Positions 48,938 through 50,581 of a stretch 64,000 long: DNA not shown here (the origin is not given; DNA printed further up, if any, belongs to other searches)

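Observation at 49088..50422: Chorismate synthase::chorismate mutase (AroC-AroQ) fusion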

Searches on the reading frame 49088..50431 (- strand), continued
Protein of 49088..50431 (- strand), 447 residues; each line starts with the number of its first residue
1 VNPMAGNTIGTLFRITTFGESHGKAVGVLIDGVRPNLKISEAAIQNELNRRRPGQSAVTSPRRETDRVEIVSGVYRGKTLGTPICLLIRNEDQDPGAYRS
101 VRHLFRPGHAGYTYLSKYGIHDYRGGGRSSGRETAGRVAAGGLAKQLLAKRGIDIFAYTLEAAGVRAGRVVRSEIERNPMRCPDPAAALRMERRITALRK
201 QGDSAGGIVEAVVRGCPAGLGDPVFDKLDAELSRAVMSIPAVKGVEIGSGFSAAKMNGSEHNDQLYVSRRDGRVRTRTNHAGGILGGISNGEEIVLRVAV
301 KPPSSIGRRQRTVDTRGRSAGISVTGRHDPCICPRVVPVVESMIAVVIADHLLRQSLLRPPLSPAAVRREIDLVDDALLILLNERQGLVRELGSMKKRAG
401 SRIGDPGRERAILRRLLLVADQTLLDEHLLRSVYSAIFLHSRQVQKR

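Call 30: search_protein_families(library=pfam, proteins=[L057:3294-4427:+, L057:5956-7305:+, L057:4553-5692:+, L057:7520-8290:+, L071:346-1446:+, L030:6001-7191:+, L059:5998-7272:+, L050:5938-7311:+, L052:4394-5713:+, L043:5992-7320:+], max_evalue=0.1)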
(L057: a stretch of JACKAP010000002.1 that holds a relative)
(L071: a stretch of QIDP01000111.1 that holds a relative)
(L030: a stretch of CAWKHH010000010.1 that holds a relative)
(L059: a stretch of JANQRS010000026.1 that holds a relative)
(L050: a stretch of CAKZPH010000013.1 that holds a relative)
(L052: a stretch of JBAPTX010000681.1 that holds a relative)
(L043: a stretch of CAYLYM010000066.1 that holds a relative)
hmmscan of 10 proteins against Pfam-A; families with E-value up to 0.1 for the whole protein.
L057:3294-4427:+ (377 aa): 3 families
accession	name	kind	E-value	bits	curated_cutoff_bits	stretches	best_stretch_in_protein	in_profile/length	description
PF00793.26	DAHP_synth_1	-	1.3e-39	136.2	25.5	1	20-255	15-255/270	DAHP synthetase I family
PF01817.26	CM_2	-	1.1e-19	70.8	27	1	279-357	1-79/80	Chorismate mutase type II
PF14860.11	DrrA_P4M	-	0.037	14.4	26.2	1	291-358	42-101/103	DrrA phosphatidylinositol 4-phosphate binding domain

L057:5956-7305:+ (449 aa): 2 families
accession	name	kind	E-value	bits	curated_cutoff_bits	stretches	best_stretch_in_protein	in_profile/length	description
PF01264.26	Chorismate_synt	-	2.4e-136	454.2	27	1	27-365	3-327/327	Chorismate synthase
PF01817.26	CM_2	-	0.00022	21.8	27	1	383-447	4-74/80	Chorismate mutase type II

L057:4553-5692:+ (379 aa): 1 family
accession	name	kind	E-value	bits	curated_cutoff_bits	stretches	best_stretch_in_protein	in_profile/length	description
PF00275.25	EPSP_synthase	-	2.3e-71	241.2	22.8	1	1-369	39-417/417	EPSP synthase (3-phosphoshikimate 1-carboxyvinyltransferase)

L057:7520-8290:+ (256 aa): 1 family
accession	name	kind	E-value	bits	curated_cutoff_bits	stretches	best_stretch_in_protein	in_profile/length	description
PF02153.23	PDH_N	-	2.9e-12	46.8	26.5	1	45-152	33-146/154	Prephenate dehydrogenase, nucleotide-binding domain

L071:346-1446:+ (367 aa): 4 families
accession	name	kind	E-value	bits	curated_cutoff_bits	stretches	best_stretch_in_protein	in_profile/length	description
PF00800.23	PDT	-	2.2e-64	217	25.2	1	101-276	1-179/181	Prephenate dehydratase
PF01817.26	CM_2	-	8.1e-17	61.7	27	1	18-96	1-79/80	Chorismate mutase type II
PF01842.31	ACT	-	2.5e-12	46.7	27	1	286-350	1-64/66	ACT domain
PF22629.2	ACT_AHAS_ss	-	0.043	14.4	27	0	292-331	5-44/67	AHAS small subunit-like ACT domain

L030:6001-7191:+ (397 aa): 1 family
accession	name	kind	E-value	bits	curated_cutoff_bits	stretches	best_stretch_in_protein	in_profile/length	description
PF01264.26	Chorismate_synt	-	3.3e-138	460.3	27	1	11-351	1-327/327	Chorismate synthase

L059:5998-7272:+ (425 aa): 1 family
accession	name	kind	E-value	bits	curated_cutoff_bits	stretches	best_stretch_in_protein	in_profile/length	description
PF01264.26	Chorismate_synt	-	2.4e-137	457.5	27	1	11-351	1-327/327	Chorismate synthase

L050:5938-7311:+ (458 aa): 2 families
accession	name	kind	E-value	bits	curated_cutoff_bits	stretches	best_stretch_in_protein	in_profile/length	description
PF01264.26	Chorismate_synt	-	2.1e-139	464.2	27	1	31-371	1-327/327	Chorismate synthase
PF01817.26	CM_2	-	0.0018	18.9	27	1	389-454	4-71/80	Chorismate mutase type II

L052:4394-5713:+ (440 aa): 3 families
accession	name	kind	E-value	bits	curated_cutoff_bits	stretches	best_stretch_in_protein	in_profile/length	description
PF01264.26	Chorismate_synt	-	7.4e-138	459.2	27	1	21-361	1-327/327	Chorismate synthase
PF01817.26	CM_2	-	0.0017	19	27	1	377-401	3-27/80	Chorismate mutase type II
PF08946.15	Osmo_CC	-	0.025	15.3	24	1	377-399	19-41/46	Osmosensory transporter coiled coil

L043:5992-7320:+ (443 aa): 2 families
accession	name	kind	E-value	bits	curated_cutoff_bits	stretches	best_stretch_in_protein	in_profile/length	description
PF01264.26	Chorismate_synt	-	1.1e-142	475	27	1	15-355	1-327/327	Chorismate synthase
PF01817.26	CM_2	-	6.5e-11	42.7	27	1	370-439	2-71/80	Chorismate mutase type II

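Call 31: predict_structure(alignment_id=A1)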
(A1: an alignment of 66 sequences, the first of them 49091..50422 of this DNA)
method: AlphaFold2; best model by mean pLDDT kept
length: 444 residues; sequences in the alignment: 66
mean_pLDDT: 77.1   pTM: 0.72
mean pLDDT of the five models: 77.1, 76.8, 76.7, 73.1, 70.5
residues with pLDDT >= 90: 77; 70-90: 251; 50-70: 94; < 50: 22
segments of 3 or more residues with pLDDT < 50: 51-53, 107-110, 118-128
pLDDT, mean of each block of 10 residues (from residue 1): 58 68 79 77 78 53 81 78 79 66 57 53 44 74 79 95 95 91 94 85 92 77 77 80 87 82 81 78 78 85 73 81 69 88 84 61 62 64 82 79 84 83 90 92 81
secondary structure, 60 per line:
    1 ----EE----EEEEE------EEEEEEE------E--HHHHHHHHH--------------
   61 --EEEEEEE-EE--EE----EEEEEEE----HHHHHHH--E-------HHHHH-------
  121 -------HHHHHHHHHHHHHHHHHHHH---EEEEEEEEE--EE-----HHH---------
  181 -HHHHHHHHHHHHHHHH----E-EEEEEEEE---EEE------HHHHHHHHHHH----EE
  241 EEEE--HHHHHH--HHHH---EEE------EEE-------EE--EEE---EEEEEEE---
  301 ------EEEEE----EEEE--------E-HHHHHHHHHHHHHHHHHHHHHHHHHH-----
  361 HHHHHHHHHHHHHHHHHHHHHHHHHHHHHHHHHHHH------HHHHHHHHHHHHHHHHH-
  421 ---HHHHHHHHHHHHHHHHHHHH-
elements in order: E11-15 E22-28 H38-46 E63-69 E81-87 H92-98 H109-113 H128-147 E151-159 H182-197 E204-211 E215-217 H224-234 E239-244 H247-252 H255-258 E262-264 E271-273 E285-287 E291-297 E307-311 E316-319 H330-355 H361-396 H403-419 H424-443

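Call 32: search_protein_representatives(protein=window:49088-50422:-)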
Query: 444 residues. Proteins with E-value up to 0.001 (for the whole library): 15107; up to 1e-10: 8189; up to 1e-30: 2386. The best 150 are listed.
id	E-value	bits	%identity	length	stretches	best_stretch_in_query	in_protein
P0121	1.8e-119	415.7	55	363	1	3-357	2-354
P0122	5.7e-119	414.1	54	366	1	1-352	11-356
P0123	5.6e-118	410.8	58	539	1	3-353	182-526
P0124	1.7e-116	405.9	56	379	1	3-353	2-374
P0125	7.4e-116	403.8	44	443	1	3-443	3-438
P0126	1.6e-111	389.6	54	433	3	3-167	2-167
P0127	1.3e-110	386.6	53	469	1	3-353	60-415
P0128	3.6e-110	385.1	44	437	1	3-440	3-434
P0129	1.0e-109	383.6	51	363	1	1-356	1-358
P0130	1.7e-107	376.2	52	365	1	1-351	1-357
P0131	2.5e-107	375.7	53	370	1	1-350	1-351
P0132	9.5e-107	373.8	53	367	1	1-351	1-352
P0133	1.2e-106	373.5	51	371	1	1-354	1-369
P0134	8.5e-106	370.7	50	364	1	4-351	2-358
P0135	2.1e-105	369.3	50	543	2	167-351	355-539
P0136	4.8e-105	368.2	43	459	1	1-419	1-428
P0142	2.3e-101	356.1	51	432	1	2-442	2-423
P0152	3.5e-97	342.3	42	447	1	3-443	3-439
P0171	2.6e-92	326.2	50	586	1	1-367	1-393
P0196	1.3e-87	310.8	40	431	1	4-441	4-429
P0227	6.0e-83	295.4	43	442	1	7-444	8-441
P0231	2.0e-82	293.7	38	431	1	3-426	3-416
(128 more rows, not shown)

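Call 33: list_cluster_members(proteins=[P0125, P0128, P0142, P0152, P0196, P0227, P0231, P0136, P0171, P0121])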
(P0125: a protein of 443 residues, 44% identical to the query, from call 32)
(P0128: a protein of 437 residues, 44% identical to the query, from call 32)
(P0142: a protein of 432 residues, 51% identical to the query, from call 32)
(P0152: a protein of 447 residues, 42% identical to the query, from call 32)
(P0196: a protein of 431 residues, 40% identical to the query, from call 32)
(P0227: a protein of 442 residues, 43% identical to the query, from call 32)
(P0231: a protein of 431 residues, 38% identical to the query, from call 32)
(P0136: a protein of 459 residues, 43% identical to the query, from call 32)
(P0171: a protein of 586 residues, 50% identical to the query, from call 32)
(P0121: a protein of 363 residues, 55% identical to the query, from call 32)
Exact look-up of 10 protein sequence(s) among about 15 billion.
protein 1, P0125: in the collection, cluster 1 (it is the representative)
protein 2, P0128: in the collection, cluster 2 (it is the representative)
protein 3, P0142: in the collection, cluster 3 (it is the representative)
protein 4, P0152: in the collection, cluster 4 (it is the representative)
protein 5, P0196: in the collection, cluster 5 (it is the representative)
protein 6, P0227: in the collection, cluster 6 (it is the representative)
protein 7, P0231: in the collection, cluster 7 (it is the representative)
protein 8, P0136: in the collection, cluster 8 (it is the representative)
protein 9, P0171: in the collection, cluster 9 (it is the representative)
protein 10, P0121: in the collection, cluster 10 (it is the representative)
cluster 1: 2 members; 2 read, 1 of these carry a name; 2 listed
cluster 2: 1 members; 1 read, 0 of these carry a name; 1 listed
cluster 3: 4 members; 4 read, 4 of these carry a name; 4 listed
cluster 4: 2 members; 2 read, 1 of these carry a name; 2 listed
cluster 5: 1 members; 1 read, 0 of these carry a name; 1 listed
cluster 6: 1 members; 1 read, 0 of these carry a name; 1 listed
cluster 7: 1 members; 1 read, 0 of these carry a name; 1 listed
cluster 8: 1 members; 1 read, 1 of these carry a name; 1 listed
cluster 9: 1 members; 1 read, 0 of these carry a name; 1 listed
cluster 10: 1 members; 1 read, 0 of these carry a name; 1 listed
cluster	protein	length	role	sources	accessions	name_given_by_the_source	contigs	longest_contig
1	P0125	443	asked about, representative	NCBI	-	-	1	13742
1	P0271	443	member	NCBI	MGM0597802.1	MAG: chorismate synthase [Myxococcota bacterium]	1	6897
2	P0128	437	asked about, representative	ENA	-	-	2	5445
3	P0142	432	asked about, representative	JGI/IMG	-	chorismate synthase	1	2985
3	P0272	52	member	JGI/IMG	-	chorismate mutase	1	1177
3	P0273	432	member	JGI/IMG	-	chorismate synthase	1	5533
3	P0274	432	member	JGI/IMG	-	chorismate synthase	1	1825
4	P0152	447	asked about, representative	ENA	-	-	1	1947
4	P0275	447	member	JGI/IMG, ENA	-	chorismate synthase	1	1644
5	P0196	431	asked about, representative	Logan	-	-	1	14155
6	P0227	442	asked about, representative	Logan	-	-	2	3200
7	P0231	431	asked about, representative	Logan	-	-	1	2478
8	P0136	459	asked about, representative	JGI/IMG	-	chorismate synthase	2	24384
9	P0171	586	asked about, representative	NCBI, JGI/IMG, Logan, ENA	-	-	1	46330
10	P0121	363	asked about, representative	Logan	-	-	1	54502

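Call 34: search_protein_families(library=pfam, proteins=[P0125, P0128, P0142, P0152, P0196, P0227, P0231, P0136, P0171, P0123], max_evalue=0.01)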
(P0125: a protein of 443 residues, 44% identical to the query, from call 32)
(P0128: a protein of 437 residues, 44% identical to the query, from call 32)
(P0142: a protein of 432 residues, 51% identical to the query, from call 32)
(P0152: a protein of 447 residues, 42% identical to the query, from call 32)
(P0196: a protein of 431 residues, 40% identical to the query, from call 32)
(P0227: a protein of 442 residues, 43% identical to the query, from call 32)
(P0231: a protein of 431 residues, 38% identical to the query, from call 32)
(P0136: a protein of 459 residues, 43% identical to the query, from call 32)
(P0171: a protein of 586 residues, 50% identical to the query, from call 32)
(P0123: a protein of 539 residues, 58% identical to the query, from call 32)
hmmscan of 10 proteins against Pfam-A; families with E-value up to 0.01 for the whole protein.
P0125 (443 aa): 2 families
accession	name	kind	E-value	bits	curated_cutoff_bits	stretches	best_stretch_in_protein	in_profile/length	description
PF01264.26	Chorismate_synt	-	3.2e-133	443.9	27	1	10-343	1-326/327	Chorismate synthase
PF01817.26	CM_2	-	6.3e-18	65.2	27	1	360-437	2-79/80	Chorismate mutase type II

P0128 (437 aa): 2 families
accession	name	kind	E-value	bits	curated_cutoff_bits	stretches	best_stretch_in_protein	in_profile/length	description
PF01264.26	Chorismate_synt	-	3.4e-124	414.2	27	1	10-341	1-326/327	Chorismate synthase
PF01817.26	CM_2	-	7.2e-19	68.2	27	1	358-436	1-79/80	Chorismate mutase type II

P0142 (432 aa): 2 families
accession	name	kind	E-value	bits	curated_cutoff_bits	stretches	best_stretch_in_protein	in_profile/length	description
PF01264.26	Chorismate_synt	-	1.1e-119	399.4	27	1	10-326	1-327/327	Chorismate synthase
PF01817.26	CM_2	-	1.1e-18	67.6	27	1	345-424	1-80/80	Chorismate mutase type II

P0152 (447 aa): 3 families
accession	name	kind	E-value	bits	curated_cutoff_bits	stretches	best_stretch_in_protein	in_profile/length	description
PF01264.26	Chorismate_synt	-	2e-125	418.3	27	1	10-338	1-326/327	Chorismate synthase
PF01817.26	CM_2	-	7.5e-16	58.6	27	1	361-439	1-80/80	Chorismate mutase type II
PF13862.11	BCCIP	-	0.0057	16.9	27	0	180-258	95-172/205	BCCIP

P0196 (431 aa): 2 families
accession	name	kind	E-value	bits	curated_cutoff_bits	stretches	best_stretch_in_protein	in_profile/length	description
PF01264.26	Chorismate_synt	-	3.2e-105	351.9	27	1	10-337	1-327/327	Chorismate synthase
PF01817.26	CM_2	-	6.3e-16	58.8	27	1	352-430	1-79/80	Chorismate mutase type II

P0227 (442 aa): 2 families
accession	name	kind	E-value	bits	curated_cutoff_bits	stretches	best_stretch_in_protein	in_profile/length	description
PF01264.26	Chorismate_synt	-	1.6e-113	379.2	27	1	11-354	1-327/327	Chorismate synthase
PF01817.26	CM_2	-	2.9e-14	53.5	27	1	366-440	1-80/80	Chorismate mutase type II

P0231 (431 aa): 2 families
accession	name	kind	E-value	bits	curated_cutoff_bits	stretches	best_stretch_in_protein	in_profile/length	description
PF01264.26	Chorismate_synt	-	4.7e-109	364.5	27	1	10-338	1-326/327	Chorismate synthase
PF01817.26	CM_2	-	2.2e-12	47.5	27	1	355-428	2-75/80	Chorismate mutase type II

P0136 (459 aa): 2 families
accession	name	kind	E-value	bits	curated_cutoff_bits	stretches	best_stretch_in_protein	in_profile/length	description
PF01264.26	Chorismate_synt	-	3.2e-133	443.9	27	1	10-354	1-327/327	Chorismate synthase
PF01817.26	CM_2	-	4.3e-14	52.9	27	1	374-451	2-79/80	Chorismate mutase type II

P0171 (586 aa): 6 families
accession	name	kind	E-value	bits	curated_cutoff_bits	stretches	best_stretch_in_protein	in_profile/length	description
PF01264.26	Chorismate_synt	-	5.3e-124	413.6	27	1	10-376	1-327/327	Chorismate synthase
PF01202.28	SKI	-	6.3e-28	98.3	22.1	1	408-578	2-157/159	Shikimate kinase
PF13521.12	AAA_28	-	0.0006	20.5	27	1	401-457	2-56/164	AAA domain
PF13671.12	AAA_33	-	0.00081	20.1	27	1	401-514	2-117/143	AAA domain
PF13191.12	AAA_16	-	0.0026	18.7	32.6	0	399-483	25-104/167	AAA ATPase domain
PF13238.12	AAA_18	-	0.0029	18.5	29.4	0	401-521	1-117/128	AAA domain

P0123 (539 aa): 5 families
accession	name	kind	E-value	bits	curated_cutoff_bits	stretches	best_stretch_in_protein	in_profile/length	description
PF01264.26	Chorismate_synt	-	2.1e-137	457.7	27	1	190-523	2-327/327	Chorismate synthase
PF01202.28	SKI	-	3.6e-30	105.6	22.1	1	11-168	2-155/159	Shikimate kinase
PF13671.12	AAA_33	-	1.8e-05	25.5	27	1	5-119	3-117/143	AAA domain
PF13238.12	AAA_18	-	0.00012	22.9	29.4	1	6-119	3-110/128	AAA domain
PF13401.12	AAA_22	-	0.0098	16.7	27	0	4-67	8-64/130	AAA domain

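Call 35: find_encoding_contigs(protein=P0125, flank=8000, max_places=2)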
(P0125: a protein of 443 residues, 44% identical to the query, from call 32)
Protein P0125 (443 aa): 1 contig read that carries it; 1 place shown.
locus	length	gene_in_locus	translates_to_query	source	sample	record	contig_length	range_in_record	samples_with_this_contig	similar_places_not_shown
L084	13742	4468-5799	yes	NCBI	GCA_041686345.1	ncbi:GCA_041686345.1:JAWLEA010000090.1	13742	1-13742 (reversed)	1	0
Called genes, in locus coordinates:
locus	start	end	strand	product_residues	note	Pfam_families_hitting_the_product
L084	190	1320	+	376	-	PF01761:DHQ_synthase, PF24621:DHQS_C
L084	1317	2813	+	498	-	PF01487:DHquinase_I, PF08501:Shikimate_dh_N (faint)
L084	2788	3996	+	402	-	PF00275:EPSP_synthase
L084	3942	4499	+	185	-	PF13238:AAA_18 (weak), PF01202:SKI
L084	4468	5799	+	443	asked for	PF01264:Chorismate_synt, PF01817:CM_2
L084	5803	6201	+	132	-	PF02566:OsmC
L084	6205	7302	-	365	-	PF00515:TPR_1 (faint), PF07719:TPR_2 (faint), PF13181:TPR_8 (faint), PF13414:TPR_11 (faint), PF14559:TPR_19 (faint)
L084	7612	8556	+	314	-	-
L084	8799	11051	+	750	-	-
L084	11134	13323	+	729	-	PF04371:PAD_porph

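Call 36: find_encoding_contigs(protein=P0136, flank=8000, max_places=2)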
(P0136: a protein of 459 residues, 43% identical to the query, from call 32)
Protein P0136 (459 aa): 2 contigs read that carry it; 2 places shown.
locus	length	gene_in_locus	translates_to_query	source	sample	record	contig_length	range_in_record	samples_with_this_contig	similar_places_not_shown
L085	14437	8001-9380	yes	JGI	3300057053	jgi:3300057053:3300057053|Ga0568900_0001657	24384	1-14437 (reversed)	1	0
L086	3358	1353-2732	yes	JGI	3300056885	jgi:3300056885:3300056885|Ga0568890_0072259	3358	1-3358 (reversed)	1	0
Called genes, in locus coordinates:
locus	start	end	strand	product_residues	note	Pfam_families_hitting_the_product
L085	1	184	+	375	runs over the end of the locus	-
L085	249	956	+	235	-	PF00009:GTP_EFTU, PF00025:Arf, PF00071:Ras, PF01926:MMR_HSR1, PF02421:FeoB_N, PF03029:ATP_bind_1 (faint), PF08477:Roc, PF09439:SRPRB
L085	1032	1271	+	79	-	-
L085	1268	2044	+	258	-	PF01791:DeoC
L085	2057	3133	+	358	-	PF01959:DHQS, PF26558:DHQS_2nd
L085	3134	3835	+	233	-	PF01487:DHquinase_I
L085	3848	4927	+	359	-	PF01118:Semialdhyde_dh, PF02774:Semialdhyde_dhC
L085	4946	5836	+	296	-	PF08501:Shikimate_dh_N, PF01488:Shikimate_DH, PF03435:Sacchrp_dh_NADP (weak), PF18317:SDH_C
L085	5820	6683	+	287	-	PF22700:MVD-like_N, PF00288:GHMP_kinases_N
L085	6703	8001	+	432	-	PF00275:EPSP_synthase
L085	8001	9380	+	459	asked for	PF01264:Chorismate_synt, PF01817:CM_2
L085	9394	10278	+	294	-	PF03446:NAD_binding_2, PF03807:F420_oxidored, PF07991:KARI_N (weak), PF02153:PDH_N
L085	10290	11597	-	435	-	PF00291:PALP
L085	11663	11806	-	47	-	-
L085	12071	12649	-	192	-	-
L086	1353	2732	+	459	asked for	PF01264:Chorismate_synt, PF01817:CM_2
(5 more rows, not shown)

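Call 47: find_related_loci(query=L030:6001-7191:+, collection=metagenome_contigs, flank=10000)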
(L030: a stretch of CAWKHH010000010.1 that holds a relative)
Query L030:6001-7191:+ (397 aa) in metagenome_contigs; peptide patterns used: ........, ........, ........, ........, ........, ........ (x = any residue, [..] = any of these).
134 stretches matched a pattern; 12 encode a relative of the query (tblastn E <= 1e-3); 12 distinct loci.
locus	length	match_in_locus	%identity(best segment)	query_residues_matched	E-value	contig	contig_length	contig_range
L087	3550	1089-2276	91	2-397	0e+0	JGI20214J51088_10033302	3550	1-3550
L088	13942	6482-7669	91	2-397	0e+0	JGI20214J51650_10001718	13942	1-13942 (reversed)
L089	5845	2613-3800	94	2-397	0e+0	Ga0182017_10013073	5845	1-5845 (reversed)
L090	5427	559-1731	81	2-392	0e+0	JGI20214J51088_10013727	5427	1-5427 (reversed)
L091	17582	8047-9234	84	2-397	0e+0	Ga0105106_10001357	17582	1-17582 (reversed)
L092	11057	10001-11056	88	2-353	0e+0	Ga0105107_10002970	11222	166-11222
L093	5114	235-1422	70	2-397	0e+0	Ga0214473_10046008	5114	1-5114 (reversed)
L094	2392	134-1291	72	2-387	0e+0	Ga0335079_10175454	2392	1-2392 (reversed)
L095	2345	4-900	67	99-397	3e-130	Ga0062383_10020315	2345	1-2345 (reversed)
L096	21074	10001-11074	51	1-354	8e-105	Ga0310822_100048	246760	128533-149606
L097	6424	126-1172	46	7-350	7e-89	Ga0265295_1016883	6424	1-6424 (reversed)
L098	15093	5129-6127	48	16-339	4e-72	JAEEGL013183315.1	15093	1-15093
